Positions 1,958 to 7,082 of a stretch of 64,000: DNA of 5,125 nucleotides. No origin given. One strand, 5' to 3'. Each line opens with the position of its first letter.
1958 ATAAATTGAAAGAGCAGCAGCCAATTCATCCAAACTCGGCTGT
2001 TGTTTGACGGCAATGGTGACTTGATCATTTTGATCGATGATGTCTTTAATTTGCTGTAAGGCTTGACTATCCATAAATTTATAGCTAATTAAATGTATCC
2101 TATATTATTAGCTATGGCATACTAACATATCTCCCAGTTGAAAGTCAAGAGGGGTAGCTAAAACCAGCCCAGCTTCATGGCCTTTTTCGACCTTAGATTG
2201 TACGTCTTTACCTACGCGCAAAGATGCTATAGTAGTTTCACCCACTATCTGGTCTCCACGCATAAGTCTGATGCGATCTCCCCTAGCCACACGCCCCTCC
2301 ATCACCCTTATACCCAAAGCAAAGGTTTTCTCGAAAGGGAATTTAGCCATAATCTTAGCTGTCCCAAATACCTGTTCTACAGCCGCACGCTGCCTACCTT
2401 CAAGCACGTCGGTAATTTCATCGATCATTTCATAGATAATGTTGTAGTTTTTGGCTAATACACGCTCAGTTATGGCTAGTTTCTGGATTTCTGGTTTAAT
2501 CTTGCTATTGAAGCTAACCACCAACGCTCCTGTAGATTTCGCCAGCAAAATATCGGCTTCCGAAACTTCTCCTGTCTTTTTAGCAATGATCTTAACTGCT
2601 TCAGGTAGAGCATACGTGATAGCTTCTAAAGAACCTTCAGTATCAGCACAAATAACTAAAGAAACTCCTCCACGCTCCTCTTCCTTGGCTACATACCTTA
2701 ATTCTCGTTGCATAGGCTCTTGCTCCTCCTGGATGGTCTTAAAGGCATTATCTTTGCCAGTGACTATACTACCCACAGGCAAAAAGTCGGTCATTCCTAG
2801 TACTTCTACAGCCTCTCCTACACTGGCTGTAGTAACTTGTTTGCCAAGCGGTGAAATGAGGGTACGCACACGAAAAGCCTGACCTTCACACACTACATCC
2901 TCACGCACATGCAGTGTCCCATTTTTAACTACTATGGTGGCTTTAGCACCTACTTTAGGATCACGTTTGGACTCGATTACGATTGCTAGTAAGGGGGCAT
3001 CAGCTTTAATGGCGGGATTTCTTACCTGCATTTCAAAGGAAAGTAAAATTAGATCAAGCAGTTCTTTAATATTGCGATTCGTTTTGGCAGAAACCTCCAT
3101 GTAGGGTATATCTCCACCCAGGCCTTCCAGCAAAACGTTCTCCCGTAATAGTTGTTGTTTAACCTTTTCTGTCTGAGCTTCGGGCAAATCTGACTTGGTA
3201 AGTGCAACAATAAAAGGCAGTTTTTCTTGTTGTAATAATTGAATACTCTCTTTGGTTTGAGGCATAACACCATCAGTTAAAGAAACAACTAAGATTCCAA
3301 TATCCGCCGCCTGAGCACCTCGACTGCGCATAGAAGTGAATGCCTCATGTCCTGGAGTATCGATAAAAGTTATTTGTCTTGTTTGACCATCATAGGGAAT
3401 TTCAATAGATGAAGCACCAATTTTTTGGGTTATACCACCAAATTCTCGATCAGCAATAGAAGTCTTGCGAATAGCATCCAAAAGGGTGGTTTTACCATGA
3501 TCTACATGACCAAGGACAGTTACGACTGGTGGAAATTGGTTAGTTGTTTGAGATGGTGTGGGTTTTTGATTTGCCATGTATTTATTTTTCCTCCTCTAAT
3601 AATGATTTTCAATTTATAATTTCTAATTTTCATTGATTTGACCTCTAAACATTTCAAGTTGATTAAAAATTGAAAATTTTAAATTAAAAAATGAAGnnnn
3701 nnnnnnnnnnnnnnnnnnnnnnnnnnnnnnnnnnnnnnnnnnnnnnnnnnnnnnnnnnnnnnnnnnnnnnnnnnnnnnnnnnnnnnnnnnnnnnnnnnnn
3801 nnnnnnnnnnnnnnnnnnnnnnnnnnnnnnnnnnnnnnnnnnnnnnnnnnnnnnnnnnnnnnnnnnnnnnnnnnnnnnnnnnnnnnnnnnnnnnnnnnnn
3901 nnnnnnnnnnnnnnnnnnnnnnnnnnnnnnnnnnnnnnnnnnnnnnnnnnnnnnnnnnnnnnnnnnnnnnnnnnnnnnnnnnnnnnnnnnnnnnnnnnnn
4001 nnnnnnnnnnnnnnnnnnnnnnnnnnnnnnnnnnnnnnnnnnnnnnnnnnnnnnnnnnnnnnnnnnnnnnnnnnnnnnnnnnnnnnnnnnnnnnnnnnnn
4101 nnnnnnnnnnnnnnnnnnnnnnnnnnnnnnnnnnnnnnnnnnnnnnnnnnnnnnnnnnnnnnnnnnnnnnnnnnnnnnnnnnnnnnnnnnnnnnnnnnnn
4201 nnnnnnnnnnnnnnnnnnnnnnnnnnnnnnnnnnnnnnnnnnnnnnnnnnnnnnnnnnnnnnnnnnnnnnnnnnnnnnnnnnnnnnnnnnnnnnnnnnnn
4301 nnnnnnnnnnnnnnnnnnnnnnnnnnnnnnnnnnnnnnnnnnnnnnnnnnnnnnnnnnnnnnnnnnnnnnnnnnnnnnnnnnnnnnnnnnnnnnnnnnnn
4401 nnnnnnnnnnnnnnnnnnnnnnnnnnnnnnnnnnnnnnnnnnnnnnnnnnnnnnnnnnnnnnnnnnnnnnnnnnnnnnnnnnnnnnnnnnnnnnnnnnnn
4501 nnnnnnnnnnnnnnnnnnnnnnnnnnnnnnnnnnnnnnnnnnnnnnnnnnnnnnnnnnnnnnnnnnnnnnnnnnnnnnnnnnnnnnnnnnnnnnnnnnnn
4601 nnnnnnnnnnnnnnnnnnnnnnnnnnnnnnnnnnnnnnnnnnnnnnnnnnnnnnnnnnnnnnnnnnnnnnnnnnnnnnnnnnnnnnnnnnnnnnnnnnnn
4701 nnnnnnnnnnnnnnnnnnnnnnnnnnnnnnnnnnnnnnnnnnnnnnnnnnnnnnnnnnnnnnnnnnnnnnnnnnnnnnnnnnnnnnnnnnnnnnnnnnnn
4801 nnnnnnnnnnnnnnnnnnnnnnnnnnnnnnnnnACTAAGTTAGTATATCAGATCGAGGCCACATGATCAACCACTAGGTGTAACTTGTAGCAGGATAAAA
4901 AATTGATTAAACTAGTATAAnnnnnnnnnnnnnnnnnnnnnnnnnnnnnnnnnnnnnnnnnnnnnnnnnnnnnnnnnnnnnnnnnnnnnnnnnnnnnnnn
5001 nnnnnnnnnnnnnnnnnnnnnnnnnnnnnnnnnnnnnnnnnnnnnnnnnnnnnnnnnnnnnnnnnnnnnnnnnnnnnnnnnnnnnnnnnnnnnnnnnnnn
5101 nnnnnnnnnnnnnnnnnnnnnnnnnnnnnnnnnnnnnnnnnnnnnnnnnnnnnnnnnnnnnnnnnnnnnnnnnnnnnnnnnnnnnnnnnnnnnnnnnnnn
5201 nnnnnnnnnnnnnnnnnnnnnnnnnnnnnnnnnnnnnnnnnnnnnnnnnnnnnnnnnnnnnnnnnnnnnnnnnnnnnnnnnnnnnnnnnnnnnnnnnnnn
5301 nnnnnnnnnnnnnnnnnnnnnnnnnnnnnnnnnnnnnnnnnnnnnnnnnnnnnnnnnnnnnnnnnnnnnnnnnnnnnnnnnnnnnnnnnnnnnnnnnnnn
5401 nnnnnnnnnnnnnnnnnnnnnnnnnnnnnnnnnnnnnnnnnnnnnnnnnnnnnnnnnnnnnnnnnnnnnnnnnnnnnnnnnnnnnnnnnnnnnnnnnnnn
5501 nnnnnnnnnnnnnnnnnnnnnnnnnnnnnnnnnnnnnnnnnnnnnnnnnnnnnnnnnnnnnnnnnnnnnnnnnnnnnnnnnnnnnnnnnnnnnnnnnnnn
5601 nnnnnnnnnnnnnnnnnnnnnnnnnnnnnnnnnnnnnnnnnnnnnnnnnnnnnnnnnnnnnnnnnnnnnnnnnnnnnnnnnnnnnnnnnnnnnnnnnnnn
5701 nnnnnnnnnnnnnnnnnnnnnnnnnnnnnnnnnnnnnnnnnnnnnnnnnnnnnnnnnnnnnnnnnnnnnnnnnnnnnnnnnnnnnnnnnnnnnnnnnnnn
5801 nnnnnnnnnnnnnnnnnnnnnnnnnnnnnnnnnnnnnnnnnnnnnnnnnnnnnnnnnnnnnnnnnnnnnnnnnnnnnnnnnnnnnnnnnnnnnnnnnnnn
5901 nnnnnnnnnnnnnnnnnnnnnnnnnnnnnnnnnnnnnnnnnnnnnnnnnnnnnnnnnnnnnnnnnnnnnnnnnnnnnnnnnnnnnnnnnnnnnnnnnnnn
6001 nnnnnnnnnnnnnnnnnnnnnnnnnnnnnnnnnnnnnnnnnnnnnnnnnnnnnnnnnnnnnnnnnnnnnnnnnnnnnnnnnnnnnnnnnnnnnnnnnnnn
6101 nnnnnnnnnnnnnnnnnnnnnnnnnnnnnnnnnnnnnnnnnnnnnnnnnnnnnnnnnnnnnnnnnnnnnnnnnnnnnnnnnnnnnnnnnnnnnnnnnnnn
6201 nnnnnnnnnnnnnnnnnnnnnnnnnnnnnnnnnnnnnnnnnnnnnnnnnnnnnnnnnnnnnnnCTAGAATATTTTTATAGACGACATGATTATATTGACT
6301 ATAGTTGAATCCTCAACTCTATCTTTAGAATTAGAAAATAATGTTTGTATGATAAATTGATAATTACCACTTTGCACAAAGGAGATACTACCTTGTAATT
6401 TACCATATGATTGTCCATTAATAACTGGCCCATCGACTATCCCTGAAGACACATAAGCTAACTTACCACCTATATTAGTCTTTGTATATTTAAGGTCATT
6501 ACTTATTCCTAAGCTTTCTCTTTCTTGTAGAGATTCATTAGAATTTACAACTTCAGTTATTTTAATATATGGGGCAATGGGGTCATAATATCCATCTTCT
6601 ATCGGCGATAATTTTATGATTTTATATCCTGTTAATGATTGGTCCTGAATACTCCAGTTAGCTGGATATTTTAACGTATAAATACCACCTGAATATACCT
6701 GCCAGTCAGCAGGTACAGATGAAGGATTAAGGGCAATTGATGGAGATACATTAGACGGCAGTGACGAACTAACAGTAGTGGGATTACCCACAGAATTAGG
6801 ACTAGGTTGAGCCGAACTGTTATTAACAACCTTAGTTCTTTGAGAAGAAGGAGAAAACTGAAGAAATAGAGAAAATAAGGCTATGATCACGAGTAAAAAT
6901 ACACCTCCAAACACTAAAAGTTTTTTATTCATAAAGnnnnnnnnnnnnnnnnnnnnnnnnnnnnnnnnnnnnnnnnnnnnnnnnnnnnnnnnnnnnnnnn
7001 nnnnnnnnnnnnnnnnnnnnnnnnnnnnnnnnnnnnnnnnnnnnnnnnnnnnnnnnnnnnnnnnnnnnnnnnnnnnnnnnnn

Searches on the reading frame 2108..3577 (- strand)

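Call 5: search_protein_families(library=pfam, proteins=[window:2108-3577:-], max_evalue=0.01)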
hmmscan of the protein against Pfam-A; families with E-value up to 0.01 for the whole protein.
window:2108-3577:- (489 aa): 12 families
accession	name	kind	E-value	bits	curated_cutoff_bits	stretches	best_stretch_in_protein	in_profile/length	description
PF00009.33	GTP_EFTU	-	7.4e-39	133.7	26.5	1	19-178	6-183/188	Elongation factor Tu GTP binding domain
PF11987.13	IF-2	-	9.6e-21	74.3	27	1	289-388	12-116/117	Translation-initiation factor 2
PF22042.2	EF-G_D2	-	1.8e-11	44.4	27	1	197-271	3-80/84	Elongation factor G domain 2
PF00071.28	Ras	-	5.3e-10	39.5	21.6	1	20-177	3-156/162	Ras family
PF01926.29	MMR_HSR1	-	7.9e-10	39.3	21.9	1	19-128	2-113/113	50S ribosome-binding GTPase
PF03144.31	GTP_EFTU_D2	-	1.1e-05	26.2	30.3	1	422-476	5-63/73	Elongation factor Tu domain 2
PF02421.24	FeoB_N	-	0.00013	22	27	1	19-175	3-154/156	Ferrous iron transport protein B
PF03029.23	ATP_bind_1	-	0.00072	19.9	27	1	68-177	92-210/240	Conserved hypothetical ATP binding protein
PF09439.16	SRPRB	-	0.0012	18.7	25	0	17-143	4-133/178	Signal recognition particle receptor beta subunit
PF08477.19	Roc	-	0.0014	19.3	27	1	19-128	2-117/119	Ras of Complex, Roc, domain of DAPkinase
PF00350.29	Dynamin_N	-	0.0029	18.1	27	0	19-53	1-35/168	Dynamin family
PF10662.15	PduV-EutP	-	0.0031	17.7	21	0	20-176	5-140/143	Ethanolamine utilisation - propanediol utilisation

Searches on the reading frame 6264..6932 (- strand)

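Call 5: search_protein_families(library=pfam, proteins=[window:6264-6932:-], max_evalue=0.01)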
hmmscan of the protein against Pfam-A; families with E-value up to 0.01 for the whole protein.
window:6264-6932:- (222 aa): 0 families

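Call 11: search_protein_families(library=pfam, proteins=[window:6264-6932:-], max_evalue=1)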
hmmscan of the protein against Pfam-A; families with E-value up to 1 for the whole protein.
window:6264-6932:- (222 aa): 3 families
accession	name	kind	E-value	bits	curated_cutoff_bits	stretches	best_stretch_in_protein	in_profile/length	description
PF01840.22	TCL1_MTCP1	-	0.065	13.3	25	1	60-99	63-102/116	TCL1/MTCP1 family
PF19578.4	DUF6090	-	0.1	12.8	23.5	1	171-216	132-175/182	Family of unknown function (DUF6090)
PF16078.10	2-oxogl_dehyd_N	-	0.35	10.9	27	1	69-80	22-33/41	2-oxoglutarate dehydrogenase N-terminus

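Call 36: search_protein_families(library=ncbifam, proteins=[window:6264-6932:-], max_evalue=0.01)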
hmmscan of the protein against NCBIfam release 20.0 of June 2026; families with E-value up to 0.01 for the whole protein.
window:6264-6932:- (222 aa): 0 families
